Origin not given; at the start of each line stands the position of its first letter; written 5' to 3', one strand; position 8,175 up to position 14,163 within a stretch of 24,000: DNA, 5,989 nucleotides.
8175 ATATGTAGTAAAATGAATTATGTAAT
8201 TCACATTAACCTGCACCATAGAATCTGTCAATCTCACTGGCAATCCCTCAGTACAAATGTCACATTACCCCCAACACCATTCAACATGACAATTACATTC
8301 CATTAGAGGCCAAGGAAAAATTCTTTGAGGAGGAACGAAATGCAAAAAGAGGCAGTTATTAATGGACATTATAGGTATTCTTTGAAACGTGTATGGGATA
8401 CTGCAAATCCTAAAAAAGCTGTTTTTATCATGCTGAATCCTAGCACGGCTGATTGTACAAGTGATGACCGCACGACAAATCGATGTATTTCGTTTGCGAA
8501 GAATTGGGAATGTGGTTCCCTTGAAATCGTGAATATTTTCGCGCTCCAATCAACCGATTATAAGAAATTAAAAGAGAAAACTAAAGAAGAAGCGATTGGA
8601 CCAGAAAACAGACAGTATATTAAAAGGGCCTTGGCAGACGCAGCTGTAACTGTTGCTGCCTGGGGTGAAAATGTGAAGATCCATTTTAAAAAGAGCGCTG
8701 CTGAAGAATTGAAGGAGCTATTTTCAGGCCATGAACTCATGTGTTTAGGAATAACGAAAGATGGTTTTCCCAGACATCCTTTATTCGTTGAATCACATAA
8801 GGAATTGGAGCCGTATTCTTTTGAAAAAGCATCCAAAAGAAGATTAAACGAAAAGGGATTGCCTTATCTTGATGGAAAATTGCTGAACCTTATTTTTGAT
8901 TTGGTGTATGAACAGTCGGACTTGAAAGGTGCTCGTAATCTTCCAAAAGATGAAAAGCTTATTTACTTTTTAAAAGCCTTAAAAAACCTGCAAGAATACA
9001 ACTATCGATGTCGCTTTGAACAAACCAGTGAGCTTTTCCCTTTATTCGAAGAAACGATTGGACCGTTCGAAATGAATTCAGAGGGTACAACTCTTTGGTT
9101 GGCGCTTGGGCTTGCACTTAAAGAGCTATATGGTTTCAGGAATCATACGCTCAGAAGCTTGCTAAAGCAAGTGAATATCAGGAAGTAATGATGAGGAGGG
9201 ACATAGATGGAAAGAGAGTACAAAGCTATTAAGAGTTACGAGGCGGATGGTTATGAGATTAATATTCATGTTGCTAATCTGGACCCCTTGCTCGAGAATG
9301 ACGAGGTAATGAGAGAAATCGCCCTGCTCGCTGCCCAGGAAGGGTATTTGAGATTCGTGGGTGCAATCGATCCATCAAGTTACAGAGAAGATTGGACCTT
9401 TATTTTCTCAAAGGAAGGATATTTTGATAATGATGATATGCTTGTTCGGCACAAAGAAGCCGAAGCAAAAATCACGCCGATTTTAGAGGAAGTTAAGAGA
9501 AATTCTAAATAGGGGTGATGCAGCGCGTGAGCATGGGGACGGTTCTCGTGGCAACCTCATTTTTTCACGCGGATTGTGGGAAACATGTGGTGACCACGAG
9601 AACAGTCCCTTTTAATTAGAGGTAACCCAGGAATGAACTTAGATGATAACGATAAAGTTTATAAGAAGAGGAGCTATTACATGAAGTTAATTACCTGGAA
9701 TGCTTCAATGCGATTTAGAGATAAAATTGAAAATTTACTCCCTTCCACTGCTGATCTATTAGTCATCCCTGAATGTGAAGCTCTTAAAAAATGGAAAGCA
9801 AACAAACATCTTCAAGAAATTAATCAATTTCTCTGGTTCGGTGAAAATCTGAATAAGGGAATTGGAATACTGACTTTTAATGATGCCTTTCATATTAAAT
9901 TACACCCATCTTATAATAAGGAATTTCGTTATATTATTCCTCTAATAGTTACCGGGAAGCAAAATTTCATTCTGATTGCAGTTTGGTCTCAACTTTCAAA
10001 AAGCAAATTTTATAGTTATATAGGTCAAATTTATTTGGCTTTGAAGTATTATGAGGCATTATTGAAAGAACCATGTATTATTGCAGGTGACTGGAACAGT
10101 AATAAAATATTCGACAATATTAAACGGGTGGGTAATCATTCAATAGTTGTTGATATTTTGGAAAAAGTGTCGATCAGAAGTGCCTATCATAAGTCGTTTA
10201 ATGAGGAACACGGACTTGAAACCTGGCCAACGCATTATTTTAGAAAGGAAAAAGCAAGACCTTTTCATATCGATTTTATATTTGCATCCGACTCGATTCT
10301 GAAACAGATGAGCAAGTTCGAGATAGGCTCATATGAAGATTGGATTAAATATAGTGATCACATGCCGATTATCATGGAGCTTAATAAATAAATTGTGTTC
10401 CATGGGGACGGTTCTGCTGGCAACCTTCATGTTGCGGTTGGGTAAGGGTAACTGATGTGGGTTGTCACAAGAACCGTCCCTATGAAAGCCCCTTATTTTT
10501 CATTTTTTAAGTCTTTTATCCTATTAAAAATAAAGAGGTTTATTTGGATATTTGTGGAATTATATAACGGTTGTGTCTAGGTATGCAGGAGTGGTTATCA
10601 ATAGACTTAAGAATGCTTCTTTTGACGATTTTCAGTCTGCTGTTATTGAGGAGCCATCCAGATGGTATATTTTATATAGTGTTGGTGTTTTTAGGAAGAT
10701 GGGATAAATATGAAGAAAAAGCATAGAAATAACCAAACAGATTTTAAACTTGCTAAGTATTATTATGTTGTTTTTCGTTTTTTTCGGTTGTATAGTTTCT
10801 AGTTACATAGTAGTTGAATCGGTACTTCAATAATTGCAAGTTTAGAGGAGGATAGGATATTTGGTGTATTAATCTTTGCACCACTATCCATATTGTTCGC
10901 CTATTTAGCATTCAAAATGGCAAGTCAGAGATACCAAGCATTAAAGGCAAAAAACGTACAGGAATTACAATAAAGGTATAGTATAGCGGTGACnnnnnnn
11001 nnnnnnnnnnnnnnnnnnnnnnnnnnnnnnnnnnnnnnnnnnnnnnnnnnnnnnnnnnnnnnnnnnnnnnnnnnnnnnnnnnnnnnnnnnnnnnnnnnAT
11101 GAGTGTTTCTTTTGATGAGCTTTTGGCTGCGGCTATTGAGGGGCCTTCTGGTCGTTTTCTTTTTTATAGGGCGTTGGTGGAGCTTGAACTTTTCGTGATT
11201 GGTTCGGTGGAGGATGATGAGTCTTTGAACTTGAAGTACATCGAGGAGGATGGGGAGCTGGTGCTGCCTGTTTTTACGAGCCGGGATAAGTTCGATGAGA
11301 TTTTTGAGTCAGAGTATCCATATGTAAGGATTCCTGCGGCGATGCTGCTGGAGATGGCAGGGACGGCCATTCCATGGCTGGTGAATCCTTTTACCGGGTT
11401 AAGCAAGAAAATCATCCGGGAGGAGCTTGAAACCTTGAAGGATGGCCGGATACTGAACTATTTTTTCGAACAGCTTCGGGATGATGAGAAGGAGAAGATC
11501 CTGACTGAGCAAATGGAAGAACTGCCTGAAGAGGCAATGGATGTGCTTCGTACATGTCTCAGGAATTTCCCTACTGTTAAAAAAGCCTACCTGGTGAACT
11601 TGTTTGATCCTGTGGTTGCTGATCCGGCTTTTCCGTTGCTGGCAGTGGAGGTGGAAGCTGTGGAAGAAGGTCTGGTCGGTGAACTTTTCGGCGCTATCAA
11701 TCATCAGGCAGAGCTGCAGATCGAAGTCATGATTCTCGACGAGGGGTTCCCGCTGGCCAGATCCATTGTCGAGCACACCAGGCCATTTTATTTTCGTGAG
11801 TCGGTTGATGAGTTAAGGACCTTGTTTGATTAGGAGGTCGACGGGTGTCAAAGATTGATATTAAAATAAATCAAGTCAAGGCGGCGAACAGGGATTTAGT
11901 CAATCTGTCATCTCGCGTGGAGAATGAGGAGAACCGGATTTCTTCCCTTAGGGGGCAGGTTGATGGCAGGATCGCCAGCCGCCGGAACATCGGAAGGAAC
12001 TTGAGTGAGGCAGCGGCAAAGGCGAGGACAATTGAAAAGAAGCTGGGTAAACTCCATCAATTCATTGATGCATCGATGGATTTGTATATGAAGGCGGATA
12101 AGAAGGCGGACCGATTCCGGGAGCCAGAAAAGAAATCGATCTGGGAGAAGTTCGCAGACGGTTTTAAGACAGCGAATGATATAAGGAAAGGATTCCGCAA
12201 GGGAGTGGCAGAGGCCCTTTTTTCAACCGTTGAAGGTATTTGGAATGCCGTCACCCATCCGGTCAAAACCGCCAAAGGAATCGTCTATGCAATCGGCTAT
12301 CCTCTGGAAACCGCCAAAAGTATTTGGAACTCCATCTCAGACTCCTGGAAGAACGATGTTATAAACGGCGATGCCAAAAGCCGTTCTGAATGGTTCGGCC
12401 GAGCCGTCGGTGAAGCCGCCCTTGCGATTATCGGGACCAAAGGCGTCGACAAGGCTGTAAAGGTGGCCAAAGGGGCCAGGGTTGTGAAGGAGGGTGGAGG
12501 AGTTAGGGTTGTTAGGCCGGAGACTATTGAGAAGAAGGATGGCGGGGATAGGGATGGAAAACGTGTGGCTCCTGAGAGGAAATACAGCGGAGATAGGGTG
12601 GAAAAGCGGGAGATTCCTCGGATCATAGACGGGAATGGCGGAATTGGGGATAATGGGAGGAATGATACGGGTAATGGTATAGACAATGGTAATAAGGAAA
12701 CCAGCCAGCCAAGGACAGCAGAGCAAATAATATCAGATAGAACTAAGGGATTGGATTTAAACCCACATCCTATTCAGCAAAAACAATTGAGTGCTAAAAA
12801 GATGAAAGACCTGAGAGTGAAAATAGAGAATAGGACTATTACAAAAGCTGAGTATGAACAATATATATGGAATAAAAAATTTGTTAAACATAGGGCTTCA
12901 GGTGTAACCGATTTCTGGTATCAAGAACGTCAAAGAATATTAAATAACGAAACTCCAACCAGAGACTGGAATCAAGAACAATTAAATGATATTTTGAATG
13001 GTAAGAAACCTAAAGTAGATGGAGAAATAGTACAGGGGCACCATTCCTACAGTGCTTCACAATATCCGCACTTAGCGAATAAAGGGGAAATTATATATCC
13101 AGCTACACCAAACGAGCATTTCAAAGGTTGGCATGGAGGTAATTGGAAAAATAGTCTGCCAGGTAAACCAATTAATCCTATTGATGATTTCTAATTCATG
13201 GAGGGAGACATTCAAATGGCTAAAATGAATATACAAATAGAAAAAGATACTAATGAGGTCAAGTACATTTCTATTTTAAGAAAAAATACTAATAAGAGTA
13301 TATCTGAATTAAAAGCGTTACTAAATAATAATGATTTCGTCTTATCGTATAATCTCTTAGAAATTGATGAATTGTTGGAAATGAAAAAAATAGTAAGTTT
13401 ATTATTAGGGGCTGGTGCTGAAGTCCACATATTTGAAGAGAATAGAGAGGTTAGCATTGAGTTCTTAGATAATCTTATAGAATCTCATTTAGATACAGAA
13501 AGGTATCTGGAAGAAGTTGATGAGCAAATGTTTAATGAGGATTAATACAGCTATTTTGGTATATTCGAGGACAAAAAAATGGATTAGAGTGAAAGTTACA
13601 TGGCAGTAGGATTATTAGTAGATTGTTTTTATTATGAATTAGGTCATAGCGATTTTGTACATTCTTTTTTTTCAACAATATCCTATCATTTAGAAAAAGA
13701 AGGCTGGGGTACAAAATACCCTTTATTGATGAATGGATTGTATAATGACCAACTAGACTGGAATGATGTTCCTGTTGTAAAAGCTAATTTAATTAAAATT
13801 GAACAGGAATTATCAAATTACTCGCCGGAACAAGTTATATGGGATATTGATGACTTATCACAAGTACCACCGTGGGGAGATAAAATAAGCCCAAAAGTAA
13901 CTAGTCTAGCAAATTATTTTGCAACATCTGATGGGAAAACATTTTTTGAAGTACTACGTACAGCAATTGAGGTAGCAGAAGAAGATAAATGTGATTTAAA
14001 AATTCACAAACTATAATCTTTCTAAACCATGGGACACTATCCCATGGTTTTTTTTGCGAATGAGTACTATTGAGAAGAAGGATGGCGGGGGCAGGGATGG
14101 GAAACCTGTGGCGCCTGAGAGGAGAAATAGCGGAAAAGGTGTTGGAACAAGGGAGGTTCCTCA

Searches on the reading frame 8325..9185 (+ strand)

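Call 93: search_protein_families(library=pfam, max_evalue=0.001, proteins=[window:8325-9185:+])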
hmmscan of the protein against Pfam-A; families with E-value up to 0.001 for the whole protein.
window:8325-9185:+ (287 aa): 1 family
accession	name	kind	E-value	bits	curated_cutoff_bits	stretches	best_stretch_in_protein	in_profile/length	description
PF07799.17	DUF1643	-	1.1e-37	129.5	22.5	1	17-153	1-134/134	Protein of unknown function (DUF1643)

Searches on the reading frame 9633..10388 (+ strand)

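Call 93: search_protein_families(library=pfam, max_evalue=0.001, proteins=[window:9633-10388:+])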
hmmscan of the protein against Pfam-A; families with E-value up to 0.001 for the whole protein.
window:9633-10388:+ (252 aa): 1 family
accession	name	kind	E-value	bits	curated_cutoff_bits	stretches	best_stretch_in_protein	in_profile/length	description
PF03372.29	Exo_endo_phos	-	3.2e-08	34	24.5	1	20-243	1-225/225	Endonuclease/Exonuclease/phosphatase family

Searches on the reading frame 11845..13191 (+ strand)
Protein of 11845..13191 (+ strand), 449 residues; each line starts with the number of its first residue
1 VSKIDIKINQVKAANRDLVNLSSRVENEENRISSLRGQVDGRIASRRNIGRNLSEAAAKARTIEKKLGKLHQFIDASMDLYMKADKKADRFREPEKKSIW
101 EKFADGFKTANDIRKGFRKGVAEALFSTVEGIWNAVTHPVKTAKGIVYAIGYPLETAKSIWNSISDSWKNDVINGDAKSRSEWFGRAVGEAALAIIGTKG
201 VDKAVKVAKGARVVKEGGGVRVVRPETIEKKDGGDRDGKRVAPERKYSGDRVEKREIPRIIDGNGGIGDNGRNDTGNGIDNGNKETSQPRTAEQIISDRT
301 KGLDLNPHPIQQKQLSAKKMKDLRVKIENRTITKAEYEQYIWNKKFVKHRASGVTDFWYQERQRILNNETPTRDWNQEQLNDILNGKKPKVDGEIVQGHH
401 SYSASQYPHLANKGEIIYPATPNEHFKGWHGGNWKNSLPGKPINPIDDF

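Call 5: search_protein_families(library=pfam, max_evalue=0.01, proteins=[window:11845-13191:+])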
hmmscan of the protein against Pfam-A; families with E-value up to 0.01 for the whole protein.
window:11845-13191:+ (449 aa): 1 family
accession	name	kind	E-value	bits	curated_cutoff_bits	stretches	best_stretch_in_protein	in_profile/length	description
PF15636.11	Tox-GHH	-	1.7e-11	44.3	25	1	348-419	9-76/78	GHH signature containing HNH/Endo VII superfamily nuclease toxin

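Call 6: search_protein_families(library=ncbifam, max_evalue=0.01, proteins=[window:11845-13191:+])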
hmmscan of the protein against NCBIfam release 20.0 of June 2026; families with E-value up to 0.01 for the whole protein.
window:11845-13191:+ (449 aa): 0 families

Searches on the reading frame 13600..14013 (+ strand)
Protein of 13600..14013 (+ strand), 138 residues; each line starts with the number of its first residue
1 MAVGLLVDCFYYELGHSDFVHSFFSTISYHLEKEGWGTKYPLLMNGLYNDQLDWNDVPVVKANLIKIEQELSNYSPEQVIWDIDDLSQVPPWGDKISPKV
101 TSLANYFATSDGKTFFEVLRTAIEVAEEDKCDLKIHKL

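Call 5: search_protein_families(library=pfam, max_evalue=0.01, proteins=[window:13600-14013:+])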
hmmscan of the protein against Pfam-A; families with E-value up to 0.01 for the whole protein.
window:13600-14013:+ (138 aa): 1 family
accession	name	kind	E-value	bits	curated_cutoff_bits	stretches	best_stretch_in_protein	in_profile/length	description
PF15601.11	Imm70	-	7.1e-58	194.4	26.7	1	6-135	2-131/131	Immunity protein 70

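Call 6: search_protein_families(library=ncbifam, max_evalue=0.01, proteins=[window:13600-14013:+])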
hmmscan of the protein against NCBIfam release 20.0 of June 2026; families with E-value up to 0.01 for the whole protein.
window:13600-14013:+ (138 aa): 0 families
